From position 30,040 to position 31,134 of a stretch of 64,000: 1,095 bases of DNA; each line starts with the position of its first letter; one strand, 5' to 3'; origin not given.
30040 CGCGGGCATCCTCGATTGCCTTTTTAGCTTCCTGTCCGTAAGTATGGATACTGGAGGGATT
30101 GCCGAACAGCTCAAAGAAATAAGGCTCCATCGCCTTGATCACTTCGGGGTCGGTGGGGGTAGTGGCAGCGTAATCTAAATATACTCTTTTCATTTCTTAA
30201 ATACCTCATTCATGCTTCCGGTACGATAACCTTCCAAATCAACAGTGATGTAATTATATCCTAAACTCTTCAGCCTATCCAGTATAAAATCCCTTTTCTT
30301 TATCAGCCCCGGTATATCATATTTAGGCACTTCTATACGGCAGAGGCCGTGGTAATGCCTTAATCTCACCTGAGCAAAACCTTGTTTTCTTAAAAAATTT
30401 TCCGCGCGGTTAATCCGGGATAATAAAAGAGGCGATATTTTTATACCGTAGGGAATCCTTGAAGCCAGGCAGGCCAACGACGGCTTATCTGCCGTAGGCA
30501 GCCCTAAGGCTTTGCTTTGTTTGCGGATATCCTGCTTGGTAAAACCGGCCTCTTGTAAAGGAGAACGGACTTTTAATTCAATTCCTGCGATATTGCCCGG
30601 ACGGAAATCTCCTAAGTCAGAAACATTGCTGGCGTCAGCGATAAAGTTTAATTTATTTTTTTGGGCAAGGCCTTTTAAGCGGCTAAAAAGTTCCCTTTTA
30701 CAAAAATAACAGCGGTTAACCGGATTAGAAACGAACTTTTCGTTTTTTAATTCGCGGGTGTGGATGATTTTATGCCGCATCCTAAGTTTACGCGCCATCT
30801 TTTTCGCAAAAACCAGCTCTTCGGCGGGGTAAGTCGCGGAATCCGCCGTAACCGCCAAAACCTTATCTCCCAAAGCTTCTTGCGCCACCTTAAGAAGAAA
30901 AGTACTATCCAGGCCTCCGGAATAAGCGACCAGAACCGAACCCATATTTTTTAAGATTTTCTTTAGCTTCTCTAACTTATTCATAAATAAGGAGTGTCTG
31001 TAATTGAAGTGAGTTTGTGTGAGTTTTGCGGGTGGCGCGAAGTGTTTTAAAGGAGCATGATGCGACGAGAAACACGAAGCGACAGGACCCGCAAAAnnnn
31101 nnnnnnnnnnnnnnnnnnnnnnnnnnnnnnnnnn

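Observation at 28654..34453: Sulfur-assimilation / Fe-S locus combining COG1900 plus NIL-ferredoxin homocysteine synthesis with Nfu, a LarE-like PP-loop enzyme, NifS, NifU, CysK and an Rrf2 regulator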

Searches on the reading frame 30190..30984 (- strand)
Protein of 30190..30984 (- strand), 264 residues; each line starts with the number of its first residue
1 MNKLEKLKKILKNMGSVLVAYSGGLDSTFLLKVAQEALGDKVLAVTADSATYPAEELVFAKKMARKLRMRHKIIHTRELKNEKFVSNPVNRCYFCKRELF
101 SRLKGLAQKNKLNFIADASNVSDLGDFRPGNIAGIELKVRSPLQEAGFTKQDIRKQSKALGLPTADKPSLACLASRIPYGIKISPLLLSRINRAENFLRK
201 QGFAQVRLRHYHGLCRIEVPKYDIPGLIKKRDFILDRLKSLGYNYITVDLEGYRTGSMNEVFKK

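Call 3: search_protein_families(library=pfam, proteins=[window:30190-30984:-])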
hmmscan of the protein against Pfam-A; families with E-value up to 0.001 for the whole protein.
window:30190-30984:- (264 aa): 5 families
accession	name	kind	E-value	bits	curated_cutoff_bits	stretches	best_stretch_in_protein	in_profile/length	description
PF06508.19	QueC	-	6.9e-08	32.7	22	1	17-80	2-64/210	Queuosine biosynthesis protein QueC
PF00764.25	Arginosuc_synth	-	1e-05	26.1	27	1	17-78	2-63/162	Arginosuccinate synthase N-terminal HUP domain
PF02540.23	NAD_synthase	-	1.3e-05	24.9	21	1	14-78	18-83/242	NAD synthase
PF00733.27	Asn_synthase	-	1.4e-05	25.4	21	1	17-76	20-79/354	Asparagine synthase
PF01171.26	ATP_bind_3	-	3.1e-05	24.2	27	0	17-77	2-67/182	PP-loop family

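Call 4: search_protein_families(library=ncbifam, proteins=[window:30190-30984:-])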
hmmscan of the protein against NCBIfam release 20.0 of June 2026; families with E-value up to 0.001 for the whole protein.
window:30190-30984:- (264 aa): 15 families
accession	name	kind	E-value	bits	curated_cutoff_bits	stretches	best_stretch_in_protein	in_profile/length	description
TIGR00268.2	TIGR00268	equivalog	1.7e-95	319.2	150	1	3-259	2-259/259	ATP-dependent sacrificial sulfur transferase LarE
NF010587.0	PRK13980.1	equivalog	1.2e-07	31.3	255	1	13-82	30-100/267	NAD+ synthase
TIGR03573.1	WbuX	subfamily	2.6e-07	30.4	203.2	1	2-132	44-183/344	N-acetyl sugar amidotransferase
TIGR00884.1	guaA_Cterm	equivalog_domain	3.1e-07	30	338.75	1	3-163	6-179/310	glutamine-hydrolyzing GMP synthase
TIGR00364.1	TIGR00364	equivalog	4.7e-07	29.6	150.3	1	19-81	3-64/201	7-cyano-7-deazaguanine synthase QueC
NF010392.0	PRK13820.1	equivalog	1.2e-06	27.8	512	1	14-79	2-67/395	argininosuccinate synthase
NF038212.1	argG_rel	exception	1.3e-06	27.6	425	1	4-86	4-84/381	argininosuccinate synthase-related protein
NF010588.0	PRK13981.1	equivalog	1.2e-05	23.9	479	1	15-79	286-351/546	NAD+ synthase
TIGR00032.1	argG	equivalog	3e-05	23.5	268.2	1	17-79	2-64/394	argininosuccinate synthase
NF001770.0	PRK00509.1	equivalog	3e-05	23.2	334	1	14-85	4-70/401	argininosuccinate synthase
TIGR00552.1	nadE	equivalog_domain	3.9e-05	23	63.65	1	13-81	21-91/251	NAD(+) synthase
TIGR02432.1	lysidine_TilS_N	equivalog_domain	5.8e-05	23.1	93.6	0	17-77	2-67/189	tRNA lysidine(34) synthetase TilS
NF008317.0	PRK11106.1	equivalog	0.0004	19.8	378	1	16-86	3-72/231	7-cyano-7-deazaguanine synthase QueC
NF006351.0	PRK08576.1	equivalog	0.0004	19.1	290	1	9-69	227-288/436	hypothetical protein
NF007942.0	PRK10660.1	equivalog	0.00046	19.1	606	0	5-33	8-36/439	tRNA lysidine(34) synthetase TilS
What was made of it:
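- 30190..30984 (-): LarE homologue (PP-loop ATP pyrophosphatase) of the [4Fe-4S]-dependent class. It has SGGLDS at 22-27 and Cys at C92, C95 and C172, plus a clade-specific C215. TIGR00268, 319 bits (call 4).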

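Call 9: find_homologous_proteins(query=window:30190-30984:-)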
Query window:30190-30984:- (264 aa): 8000 proteins with E <= 0.001 among 8000 candidates; the best 120 are listed.
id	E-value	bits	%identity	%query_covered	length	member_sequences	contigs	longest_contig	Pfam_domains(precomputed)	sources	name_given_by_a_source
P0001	3.3e-161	553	100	95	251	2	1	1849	PF00733.28,PF06508.20,PF00764.26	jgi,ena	-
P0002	2.3e-132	458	79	100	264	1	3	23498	PF00733.28,PF06508.20,PF01171.27,PF00764.26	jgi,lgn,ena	-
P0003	1.1e-128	446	79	98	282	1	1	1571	PF00733.28,PF06508.20,PF00764.26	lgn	-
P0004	2.9e-128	445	77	100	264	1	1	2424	PF06508.20,PF01171.27,PF00764.26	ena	-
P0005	1.4e-123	429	75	100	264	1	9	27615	PF06508.20,PF00764.26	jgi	jgi:uncharacterized protein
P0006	6.0e-121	421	73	100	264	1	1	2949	PF00733.28,PF06508.20,PF01171.27,PF00764.26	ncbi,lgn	-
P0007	2.8e-120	419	73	100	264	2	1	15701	PF06508.20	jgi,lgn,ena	-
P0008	1.2e-117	410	72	100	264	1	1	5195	-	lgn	-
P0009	5.5e-117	408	71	100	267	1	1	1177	PF00733.28,PF06508.20,PF01171.27,PF02540.24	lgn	-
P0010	8.2e-117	407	72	100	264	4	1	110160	PF00733.28,PF06508.20,PF02540.24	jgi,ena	-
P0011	8.4e-117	407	70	100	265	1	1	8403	-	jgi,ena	-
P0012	1.8e-116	406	71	100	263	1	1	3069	PF01171.27,PF02540.24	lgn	-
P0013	2.9e-116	406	73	99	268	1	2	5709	PF06508.20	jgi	jgi:uncharacterized protein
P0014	3.0e-116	405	70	100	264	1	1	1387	PF00733.28,PF06508.20,PF01171.27,PF02540.24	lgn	-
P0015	4.7e-116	405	72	98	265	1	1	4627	PF06508.20,PF01171.27,PF02540.24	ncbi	-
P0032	8.7e-113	394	69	95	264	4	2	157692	PF00733.28,PF06508.20,PF01171.27,PF00764.26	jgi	jgi:uncharacterized protein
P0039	2.7e-112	393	68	95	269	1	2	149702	PF06508.20,PF02540.24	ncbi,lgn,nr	ncbi:MAG: ATP-dependent sacrificial sulfur transferase LarE [Candidatus Omnitrophica bacterium]|nr:A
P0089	4.8e-110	385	66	100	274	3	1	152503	-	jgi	-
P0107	2.3e-109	383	69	98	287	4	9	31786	PF06508.20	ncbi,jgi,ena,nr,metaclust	ncbi:MAG: TIGR00268 family protein [Candidatus Omnitrophica bacterium CG23_combo_of_CG06-09_8_20_14_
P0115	3.8e-109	382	66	100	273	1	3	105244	PF06508.20,PF01171.27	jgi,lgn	-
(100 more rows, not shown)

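Call 10: search_solved_structures(query=window:30190-30984:-, show_alignments=3)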
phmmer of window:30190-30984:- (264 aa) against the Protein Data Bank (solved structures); distinct sequences matched with E-value up to 0.001: 4.
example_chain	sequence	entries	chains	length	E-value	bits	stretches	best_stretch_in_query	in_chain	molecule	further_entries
6b2o_A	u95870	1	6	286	1.3e-43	152.7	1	7-263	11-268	ATP-utilizing enzyme of the PP-loopsuperfamily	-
5udq_A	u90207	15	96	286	4.5e-43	151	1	7-263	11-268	Lactate racemization operon protein LarE | ATP-utilizing enzyme of the PP-loopsuperfamily | Pyridinium-3,5-biscarboxylic acid mononucleotide sulfurtransferase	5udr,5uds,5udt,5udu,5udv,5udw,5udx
8cnz_A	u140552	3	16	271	1.8e-22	83.5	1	3-251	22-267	NAD_synthase domain-containing protein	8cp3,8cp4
4nzp_A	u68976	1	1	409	0.00011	25.2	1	14-87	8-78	Argininosuccinate synthase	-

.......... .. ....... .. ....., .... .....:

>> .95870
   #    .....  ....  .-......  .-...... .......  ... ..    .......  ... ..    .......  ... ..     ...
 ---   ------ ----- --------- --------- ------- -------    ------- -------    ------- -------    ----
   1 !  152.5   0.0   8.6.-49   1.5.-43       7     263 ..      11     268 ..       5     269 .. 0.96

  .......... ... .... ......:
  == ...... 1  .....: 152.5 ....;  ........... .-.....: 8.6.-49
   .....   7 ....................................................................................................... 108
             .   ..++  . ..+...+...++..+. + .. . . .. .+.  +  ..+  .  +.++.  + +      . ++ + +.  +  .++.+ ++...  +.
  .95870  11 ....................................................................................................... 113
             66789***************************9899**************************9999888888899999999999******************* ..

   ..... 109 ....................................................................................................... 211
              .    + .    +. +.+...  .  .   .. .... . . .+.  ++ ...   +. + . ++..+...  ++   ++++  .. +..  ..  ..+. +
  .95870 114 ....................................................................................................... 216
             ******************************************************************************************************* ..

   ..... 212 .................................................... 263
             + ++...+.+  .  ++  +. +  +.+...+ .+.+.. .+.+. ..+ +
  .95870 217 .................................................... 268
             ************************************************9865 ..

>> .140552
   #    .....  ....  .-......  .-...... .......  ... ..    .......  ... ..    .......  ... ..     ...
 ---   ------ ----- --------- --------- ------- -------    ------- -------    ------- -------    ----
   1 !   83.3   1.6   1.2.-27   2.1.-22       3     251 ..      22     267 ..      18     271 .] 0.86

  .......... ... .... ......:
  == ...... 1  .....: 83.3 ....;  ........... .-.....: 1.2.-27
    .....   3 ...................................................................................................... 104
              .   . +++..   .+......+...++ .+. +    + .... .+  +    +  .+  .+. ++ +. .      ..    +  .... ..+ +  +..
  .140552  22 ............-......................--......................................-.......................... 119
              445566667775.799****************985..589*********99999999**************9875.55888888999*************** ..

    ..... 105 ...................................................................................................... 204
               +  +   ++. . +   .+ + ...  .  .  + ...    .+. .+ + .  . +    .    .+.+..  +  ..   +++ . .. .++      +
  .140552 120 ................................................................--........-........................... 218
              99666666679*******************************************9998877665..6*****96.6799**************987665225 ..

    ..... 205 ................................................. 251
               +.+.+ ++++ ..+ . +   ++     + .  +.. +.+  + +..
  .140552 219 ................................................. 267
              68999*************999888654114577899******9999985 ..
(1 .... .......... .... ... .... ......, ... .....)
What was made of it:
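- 30190..30984 (-): L. plantarum LarE 5UDQ E 4.5e-43 (its C176A variant 6B2O 1.3e-43) and M. maripaludis 8CNZ E 1.8e-22 (call 10).
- Closest known: Methanococcus maripaludis LarE. Same: The match is near full length at E 1.8e-22 (call 10).
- L. plantarum LarE matches at E 4.5e-43 (5UDQ; its C176A variant 6B2O 1.3e-43) and M. maripaludis LarE 8CNZ at E 1.8e-22, both near full length (call 10).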

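Call 11: find_encoding_contigs(protein=P0032, flank=10000, max_places=3)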
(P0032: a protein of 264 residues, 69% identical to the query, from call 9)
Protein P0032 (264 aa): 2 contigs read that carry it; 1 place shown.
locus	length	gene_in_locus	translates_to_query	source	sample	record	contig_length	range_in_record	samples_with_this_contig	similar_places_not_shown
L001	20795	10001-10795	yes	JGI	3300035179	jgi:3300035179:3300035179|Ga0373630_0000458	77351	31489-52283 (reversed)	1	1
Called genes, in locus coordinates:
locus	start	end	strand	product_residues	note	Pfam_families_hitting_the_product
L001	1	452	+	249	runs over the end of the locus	PF02463:SMC_N, PF00005:ABC_tran, PF13304:AAA_21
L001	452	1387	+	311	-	PF01458:SUFBD_core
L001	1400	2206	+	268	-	PF04060:FeS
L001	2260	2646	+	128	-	PF12840:HTH_20, PF01022:HTH_5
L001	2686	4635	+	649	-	PF01758:SBF, PF00582:Usp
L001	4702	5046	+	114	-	PF01451:LMWPc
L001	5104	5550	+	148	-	PF01980:TrmO_N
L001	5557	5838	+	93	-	PF02001:DUF134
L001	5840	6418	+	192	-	PF00210:Ferritin, PF02915:Rubrerythrin, PF21349:RUBY_RBDX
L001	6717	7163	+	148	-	PF02082:Rrf2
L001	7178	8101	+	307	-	PF00291:PALP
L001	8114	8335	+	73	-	PF01106:NifU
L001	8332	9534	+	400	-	PF01837:HcyBio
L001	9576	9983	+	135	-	PF09383:NIL, PF00037:Fer4 (weak), PF12837:Fer4_6 (weak), PF13237:Fer4_10, PF14697:Fer4_21, PF12838:Fer4_7, PF13187:Fer4_9, PF00037:Fer4 (weak), +4 more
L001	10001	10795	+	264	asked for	PF00733:Asn_synthase (faint), PF00764:Arginosuc_synth (faint), PF01171:ATP_bind_3 (faint), PF06508:QueC (faint)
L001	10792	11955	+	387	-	PF00266:Aminotran_5, PF01041:DegT_DnrJ_EryC1, PF01212:Beta_elim_lyase (weak)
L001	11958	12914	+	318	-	PF08279:HTH_11, PF13412:HTH_24 (weak), PF03099:BPL_LplA_LipB, PF16917:BPL_LplA_LipB_2 (weak), PF02237:BPL_C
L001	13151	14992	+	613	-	PF07715:Plug, PF00593:TonB_dep_Rec_b-barrel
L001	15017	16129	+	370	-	PF02540:NAD_synthase (faint), PF03054:tRNA_Me_trans, PF20259:tRNA_Me_trans_M, PF20258:tRNA_Me_trans_C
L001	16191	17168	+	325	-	PF02445:NadA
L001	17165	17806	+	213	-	PF12705:PDDEXK_1 (weak)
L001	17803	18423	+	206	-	PF00849:PseudoU_synth_2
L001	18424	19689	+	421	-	PF07690:MFS_1, PF12832:MFS_1_like (weak), PF11700:ATG22, PF07690:MFS_1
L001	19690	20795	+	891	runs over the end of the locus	PF00501:AMP-binding, PF23562:AMP-binding_C_3 (weak), PF00550:PP-binding (weak), PF01553:Acyltransferase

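Call 22: find_related_loci(query=window:30190-30984:-, collection=genome_contigs, flank=10000)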
Query window:30190-30984:- (264 aa) in genome_contigs; peptide patterns used: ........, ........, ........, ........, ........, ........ (x = any residue, [..] = any of these).
271 stretches matched a pattern; 19 encode a relative of the query (tblastn E <= 1e-3); 19 distinct loci.
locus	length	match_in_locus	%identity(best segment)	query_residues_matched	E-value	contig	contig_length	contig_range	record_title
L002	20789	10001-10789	68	1-263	9e-116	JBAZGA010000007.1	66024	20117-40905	MAG: Candidatus Omnitrophota bacterium isolate SO_2017_LW3_33 NODE_861_length_66024_cov_1.325645_LW162_2017, whole genom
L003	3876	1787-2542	67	13-264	9e-115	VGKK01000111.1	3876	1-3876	MAG: Candidatus Omnitrophota bacterium isolate M_DeepCast_400m_m2_183 M_DeepCast_400m_m2_183_Ga0194112_10056005, whole g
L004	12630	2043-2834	66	1-264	5e-108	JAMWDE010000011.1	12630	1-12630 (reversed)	MAG: Candidatus Omnitrophota bacterium isolate QZM4_2.bins.442.Tibet NODE_19818_length_12630_cov_0.937695, whole genome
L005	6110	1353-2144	51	1-264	6e-91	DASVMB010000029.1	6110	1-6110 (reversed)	MAG TPA_asm: Bacillota bacterium isolate SMAG_U3089 k141_518779, whole genome shotgun sequence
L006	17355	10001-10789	54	2-264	6e-91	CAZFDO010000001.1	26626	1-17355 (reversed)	MAG TPA_asm: uncultured Clostridia bacterium isolate SRP256446_co1_94 genome assembly, contig: NODE_417_length_26626_cov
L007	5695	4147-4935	52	1-263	2e-88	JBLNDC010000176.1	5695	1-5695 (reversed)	MAG: Bacteroidota bacterium isolate MAG109 PRJNA950955_bin18_renamed_175, whole genome shotgun sequence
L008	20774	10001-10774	55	2-259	4e-88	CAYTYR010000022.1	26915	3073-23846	MAG TPA_asm: uncultured Clostridia bacterium isolate binchicken_co220_96 genome assembly, contig: NODE_1045_length_26915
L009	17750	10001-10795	51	2-264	6e-87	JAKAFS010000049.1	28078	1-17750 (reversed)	MAG: Deltaproteobacteria bacterium isolate WY2.bin112 NODE_2201_length_28078_cov_1.676863, whole genome shotgun sequence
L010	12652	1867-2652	52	1-262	6e-86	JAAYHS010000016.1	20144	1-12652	MAG: Bacillota bacterium isolate AS09scLD_40 17550_AS09, whole genome shotgun sequence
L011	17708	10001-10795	50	2-264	2e-83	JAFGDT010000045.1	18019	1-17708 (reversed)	MAG: bacterium isolate Zod_Metabat.1186 k87_4018420, whole genome shotgun sequence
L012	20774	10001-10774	51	3-259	3e-80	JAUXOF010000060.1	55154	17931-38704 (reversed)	MAG: Thermodesulfovibrionales bacterium isolate C1_metabat.bin.51 C1_k141_20409, whole genome shotgun sequence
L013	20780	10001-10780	48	3-262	4e-78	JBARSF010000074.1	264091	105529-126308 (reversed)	MAG: Anaerolineales bacterium isolate MFD12959_ilm_asm_bin54 k127_106441, whole genome shotgun sequence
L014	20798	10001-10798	48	1-264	1e-77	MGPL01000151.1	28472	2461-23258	MAG: Deltaproteobacteria bacterium GWA2_55_10 gwa2_scaffold_8101, whole genome shotgun sequence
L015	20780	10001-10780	50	2-260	1e-76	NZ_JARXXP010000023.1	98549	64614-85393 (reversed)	Paenibacillus sp. PastM-3 Ga0505238_23, whole genome shotgun sequence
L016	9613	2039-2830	47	1-264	4e-76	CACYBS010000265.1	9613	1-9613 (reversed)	MAG: Erysipelothrix rhusiopathiae isolate RUG11795 genome assembly, contig: RUG11795_asm_265, whole genome shotgun seque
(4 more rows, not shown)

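Call 25: search_protein_families(library=pfam, proteins=[L013:10788-11552:+, L013:11549-12715:+, L010:2670-3845:-, L010:3833-5011:-, L010:5039-5830:-, L006:9108-10019:+, L006:7407-7898:+, L006:5806-6747:+, L006:10881-12125:-, L013:7259-8011:+], max_evalue=0.00001)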
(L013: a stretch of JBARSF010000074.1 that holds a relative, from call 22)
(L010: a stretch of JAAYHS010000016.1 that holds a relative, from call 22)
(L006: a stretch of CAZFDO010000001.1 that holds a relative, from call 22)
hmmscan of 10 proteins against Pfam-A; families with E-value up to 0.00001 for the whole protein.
L013:10788-11552:+ (254 aa): 1 family
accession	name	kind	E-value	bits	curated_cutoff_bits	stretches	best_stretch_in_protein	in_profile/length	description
PF00731.26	AIRC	-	1.5e-16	60.7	30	1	125-249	3-127/148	AIR carboxylase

L013:11549-12715:+ (388 aa): 1 family
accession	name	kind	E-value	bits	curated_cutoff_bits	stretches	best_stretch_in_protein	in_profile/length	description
PF01969.22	Ni_insertion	-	2.1e-144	481.7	22.1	1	4-379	1-375/375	Nickel insertion protein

L010:2670-3845:- (391 aa): 4 families
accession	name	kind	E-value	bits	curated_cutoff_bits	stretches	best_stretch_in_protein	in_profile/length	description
PF02568.20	ThiI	-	4.8e-67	225.8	20.5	1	177-368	2-193/197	Thiamine biosynthesis protein (ThiI)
PF22025.1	ThiI_fer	-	5.3e-22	78.5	25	1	4-76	1-72/72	ThiI ferredoxin-like domain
PF02926.22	THUMP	-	1.5e-16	61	20.6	1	83-165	2-84/84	THUMP domain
PF06508.19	QueC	-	6.1e-09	36.1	22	1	180-339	1-181/210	Queuosine biosynthesis protein QueC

L010:3833-5011:- (392 aa): 1 family
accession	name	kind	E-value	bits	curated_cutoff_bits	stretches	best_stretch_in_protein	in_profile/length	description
PF00266.25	Aminotran_5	-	3.2e-80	270.3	21.5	1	4-369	1-371/371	Aminotransferase class-V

L010:5039-5830:- (263 aa): 1 family
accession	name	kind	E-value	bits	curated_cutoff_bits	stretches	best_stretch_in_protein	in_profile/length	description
PF00899.27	ThiF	-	1.6e-40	139.2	28.1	1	13-258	5-201/238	ThiF family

L006:9108-10019:+ (303 aa): 2 families
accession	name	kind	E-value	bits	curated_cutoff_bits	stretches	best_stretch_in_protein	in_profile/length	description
PF01545.26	Cation_efflux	-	3.5e-51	174.3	26.6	1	15-206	1-198/198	Cation efflux family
PF16916.11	ZT_dimer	-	1.5e-12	47.8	26.7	1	211-286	2-77/78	Dimerisation domain of Zinc Transporter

L006:7407-7898:+ (163 aa): 1 family
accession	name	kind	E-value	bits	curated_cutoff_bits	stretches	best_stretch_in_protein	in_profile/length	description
PF13298.12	LigD_N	-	6.3e-38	129.7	31.1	1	47-147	1-107/107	DNA Ligase D 3'-phosphoesterase domain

L006:5806-6747:+ (313 aa): 3 families
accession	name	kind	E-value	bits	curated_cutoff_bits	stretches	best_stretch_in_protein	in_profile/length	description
PF13646.12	HEAT_2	-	2.4e-38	130.7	27.7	4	240-296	3-59/88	HEAT repeats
PF03130.22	HEAT_PBS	-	6.2e-18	63.7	20.9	0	253-279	1-27/27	PBS lyase HEAT-like repeat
PF02985.28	HEAT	-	9.5e-17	60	23.5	0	239-266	2-29/31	HEAT repeat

L006:10881-12125:- (414 aa): 5 families
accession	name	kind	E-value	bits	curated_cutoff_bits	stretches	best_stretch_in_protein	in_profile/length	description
PF13487.12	HD_5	-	1.1e-35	123.4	27.2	1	240-404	3-170/170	HD domain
PF01966.28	HD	-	7.4e-23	81.5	22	1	252-373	2-116/116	HD domain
PF01590.32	GAF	-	4.5e-19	69.7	22.4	1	81-220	1-133/133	GAF domain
PF13185.12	GAF_2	-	6.5e-18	65.7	28.6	1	80-221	2-136/136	GAF domain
PF13492.12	GAF_3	-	1.6e-11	45.1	27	1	81-222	1-129/129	GAF domain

L013:7259-8011:+ (250 aa): 1 family
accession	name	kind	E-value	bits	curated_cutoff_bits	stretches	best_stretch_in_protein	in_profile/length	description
PF00005.33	ABC_tran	-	2.2e-37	129.1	25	1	18-174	1-137/137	ABC transporter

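Call 26: search_protein_representatives(protein=window:30190-30984:-)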
Query: 264 residues. Proteins with E-value up to 0.001 (for the whole library): 10218; up to 1e-10: 6386; up to 1e-30: 2440. The best 150 are listed.
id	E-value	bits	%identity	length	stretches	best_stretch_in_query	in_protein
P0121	1.7e-87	309.6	57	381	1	3-260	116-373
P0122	1.1e-83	297.1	55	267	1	3-259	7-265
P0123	7.4e-80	284.6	56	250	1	18-263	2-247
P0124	5.9e-79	281.6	53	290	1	3-264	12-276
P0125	6.8e-77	274.9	51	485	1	2-262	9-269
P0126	1.3e-76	274.0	49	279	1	2-261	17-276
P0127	2.2e-76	273.2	52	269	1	3-262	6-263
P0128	1.5e-75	270.5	49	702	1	2-262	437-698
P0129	2.2e-75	269.9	53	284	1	3-260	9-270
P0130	2.5e-75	269.7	51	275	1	3-261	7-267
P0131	5.0e-75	268.8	51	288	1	5-263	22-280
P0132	6.5e-75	268.4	53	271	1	2-261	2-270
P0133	2.2e-74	266.6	53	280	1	3-262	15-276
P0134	2.3e-74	266.6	52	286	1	4-262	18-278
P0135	3.1e-74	266.2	49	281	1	3-261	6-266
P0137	1.0e-72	261.2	50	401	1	3-261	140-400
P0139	1.4e-72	260.7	49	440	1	3-261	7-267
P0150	8.7e-71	254.9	48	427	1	3-260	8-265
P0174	3.3e-67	243.2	45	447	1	2-261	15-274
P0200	1.3e-64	234.7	46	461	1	2-263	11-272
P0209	8.3e-64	232.0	46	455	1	1-261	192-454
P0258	7.3e-62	225.6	47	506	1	2-260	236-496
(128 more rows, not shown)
